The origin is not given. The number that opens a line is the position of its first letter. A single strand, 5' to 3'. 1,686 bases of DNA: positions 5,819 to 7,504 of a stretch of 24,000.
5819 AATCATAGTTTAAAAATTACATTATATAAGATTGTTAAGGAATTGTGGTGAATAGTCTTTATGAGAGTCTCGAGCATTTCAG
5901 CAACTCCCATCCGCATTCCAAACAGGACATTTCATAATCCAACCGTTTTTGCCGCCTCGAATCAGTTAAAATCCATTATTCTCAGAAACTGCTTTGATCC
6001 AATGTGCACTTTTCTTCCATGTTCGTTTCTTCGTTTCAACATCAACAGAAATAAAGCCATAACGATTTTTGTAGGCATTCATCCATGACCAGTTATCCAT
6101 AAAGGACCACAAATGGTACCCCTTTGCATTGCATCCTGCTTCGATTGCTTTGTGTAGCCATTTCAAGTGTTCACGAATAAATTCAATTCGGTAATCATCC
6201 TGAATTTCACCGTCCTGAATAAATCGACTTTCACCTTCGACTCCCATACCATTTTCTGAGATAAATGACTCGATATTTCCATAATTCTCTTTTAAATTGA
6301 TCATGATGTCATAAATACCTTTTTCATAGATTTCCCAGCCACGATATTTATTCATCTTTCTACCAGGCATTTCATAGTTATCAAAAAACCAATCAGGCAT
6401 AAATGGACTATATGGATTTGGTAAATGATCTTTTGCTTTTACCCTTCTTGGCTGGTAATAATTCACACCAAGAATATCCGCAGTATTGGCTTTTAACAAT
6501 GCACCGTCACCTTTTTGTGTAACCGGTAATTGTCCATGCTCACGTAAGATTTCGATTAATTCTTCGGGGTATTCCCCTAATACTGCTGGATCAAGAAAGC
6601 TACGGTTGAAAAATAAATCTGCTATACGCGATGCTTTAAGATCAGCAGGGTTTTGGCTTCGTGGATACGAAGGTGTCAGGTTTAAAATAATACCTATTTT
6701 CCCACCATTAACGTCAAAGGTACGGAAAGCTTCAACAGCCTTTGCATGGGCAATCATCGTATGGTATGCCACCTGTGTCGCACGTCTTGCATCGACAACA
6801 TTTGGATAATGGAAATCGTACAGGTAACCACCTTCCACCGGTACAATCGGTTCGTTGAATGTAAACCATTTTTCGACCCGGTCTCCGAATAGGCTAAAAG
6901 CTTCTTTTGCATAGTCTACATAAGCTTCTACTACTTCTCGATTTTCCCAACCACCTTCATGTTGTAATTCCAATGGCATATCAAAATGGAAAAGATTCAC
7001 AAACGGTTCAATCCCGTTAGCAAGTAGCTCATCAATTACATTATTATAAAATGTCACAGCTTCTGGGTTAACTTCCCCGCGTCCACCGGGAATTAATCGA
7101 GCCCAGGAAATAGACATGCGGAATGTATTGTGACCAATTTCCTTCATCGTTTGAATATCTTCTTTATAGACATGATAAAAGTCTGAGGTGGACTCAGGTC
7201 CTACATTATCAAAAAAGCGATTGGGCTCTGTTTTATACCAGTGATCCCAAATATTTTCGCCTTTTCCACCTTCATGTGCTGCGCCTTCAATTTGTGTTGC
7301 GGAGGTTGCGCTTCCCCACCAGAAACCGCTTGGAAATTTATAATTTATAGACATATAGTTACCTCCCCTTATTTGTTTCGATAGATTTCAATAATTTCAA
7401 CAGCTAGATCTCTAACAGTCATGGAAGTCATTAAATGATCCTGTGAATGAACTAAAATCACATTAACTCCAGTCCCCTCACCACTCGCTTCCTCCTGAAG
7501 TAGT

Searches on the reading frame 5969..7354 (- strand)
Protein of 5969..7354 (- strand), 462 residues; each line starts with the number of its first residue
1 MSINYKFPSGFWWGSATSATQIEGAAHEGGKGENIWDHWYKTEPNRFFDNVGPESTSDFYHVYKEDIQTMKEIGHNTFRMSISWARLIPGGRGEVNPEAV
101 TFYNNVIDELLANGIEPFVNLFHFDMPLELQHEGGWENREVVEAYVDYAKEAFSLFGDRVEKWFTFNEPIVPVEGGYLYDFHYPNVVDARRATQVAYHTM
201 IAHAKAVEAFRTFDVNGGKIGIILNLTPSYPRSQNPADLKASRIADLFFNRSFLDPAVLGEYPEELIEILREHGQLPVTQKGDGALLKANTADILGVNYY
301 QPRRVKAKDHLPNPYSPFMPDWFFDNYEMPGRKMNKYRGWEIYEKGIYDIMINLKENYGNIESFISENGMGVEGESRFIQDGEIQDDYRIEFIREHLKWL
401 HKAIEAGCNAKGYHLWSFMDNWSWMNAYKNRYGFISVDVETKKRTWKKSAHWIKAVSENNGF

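Call 102: list_cluster_members(proteins=[window:5969-7354:-, window:9542-10453:-, window:21181-22221:-, window:16055-16852:+])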
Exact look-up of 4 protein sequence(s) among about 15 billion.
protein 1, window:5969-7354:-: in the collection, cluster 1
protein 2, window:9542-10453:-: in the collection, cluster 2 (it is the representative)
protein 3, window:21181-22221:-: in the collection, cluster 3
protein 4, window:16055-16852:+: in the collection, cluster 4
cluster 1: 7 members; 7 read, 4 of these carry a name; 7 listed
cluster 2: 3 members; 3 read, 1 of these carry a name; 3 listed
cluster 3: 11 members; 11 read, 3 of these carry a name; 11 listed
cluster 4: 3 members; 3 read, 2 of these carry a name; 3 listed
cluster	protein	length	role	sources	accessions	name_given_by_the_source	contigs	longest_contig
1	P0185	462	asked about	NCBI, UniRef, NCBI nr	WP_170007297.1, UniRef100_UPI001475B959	glycoside hydrolase family 1 protein [Bacillus fonticola] | glycoside hydrolase family 1 protein n=1 Tax=Bacillus fonticola TaxID=2728853 ...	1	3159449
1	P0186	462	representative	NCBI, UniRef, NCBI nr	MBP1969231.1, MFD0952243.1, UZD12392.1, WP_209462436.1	6-phospho-beta-glucosidase [Virgibacillus natechei] | 6-phospho-beta-glucosidase n=1 Tax=Virgibacillus natechei TaxID=1216297 ... | glycoside hydrolase family 1 protein [Virgibacillus natechei]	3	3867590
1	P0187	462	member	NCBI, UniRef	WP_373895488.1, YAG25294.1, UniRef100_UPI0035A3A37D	glycoside hydrolase family 1 protein [Virgibacillus natechei] | glycoside hydrolase family 1 protein n=1 Tax=Virgibacillus sp. CBA3643 TaxID=2942278 ...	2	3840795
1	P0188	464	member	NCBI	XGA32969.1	glycoside hydrolase family 1 protein [Virgibacillus sp. CBA3643]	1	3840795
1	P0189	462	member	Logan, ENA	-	-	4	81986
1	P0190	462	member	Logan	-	-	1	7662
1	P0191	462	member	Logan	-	-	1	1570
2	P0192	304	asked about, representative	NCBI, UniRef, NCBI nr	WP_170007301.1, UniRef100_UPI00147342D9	Gfo/Idh/MocA family protein [Bacillus fonticola] | Gfo/Idh/MocA family protein n=1 Tax=Bacillus fonticola TaxID=2728853 RepID=UPI00147342D9 | Gfo/Idh/MocA family oxidoreductase [Bacillus fonticola]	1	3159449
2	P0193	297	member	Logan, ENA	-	-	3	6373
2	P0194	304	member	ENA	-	-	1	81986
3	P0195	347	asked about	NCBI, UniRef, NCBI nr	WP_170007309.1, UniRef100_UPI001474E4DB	type II toxin-antitoxin system antitoxin DNA ADP-ribosyl glycohydrolase DarG [Bacillus ... | type II toxin-antitoxin system antitoxin DNA ADP-ribosyl glycohydrolase DarG n=1 ... | macro domain-containing protein [Bacillus fonticola]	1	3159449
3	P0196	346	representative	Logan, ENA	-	-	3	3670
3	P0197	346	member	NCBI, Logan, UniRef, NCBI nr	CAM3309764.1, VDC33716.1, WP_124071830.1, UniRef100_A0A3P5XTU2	macro domain-containing protein [Filibacter tadaridae] | RNase III inhibitor n=1 Tax=Filibacter tadaridae TaxID=2483811 RepID=A0A3P5XTU2_9BACL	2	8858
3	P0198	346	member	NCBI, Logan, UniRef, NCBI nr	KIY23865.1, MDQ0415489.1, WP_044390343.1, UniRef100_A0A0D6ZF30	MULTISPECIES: type II toxin-antitoxin system antitoxin DNA ADP-ribosyl glycohydrolase ... | Appr-1-p processing protein n=2 Tax=Mesobacillus TaxID=2675231 RepID=A0A0D6ZF30_9BACI | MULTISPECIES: macro domain-containing protein [Mesobacillus]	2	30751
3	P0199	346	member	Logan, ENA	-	-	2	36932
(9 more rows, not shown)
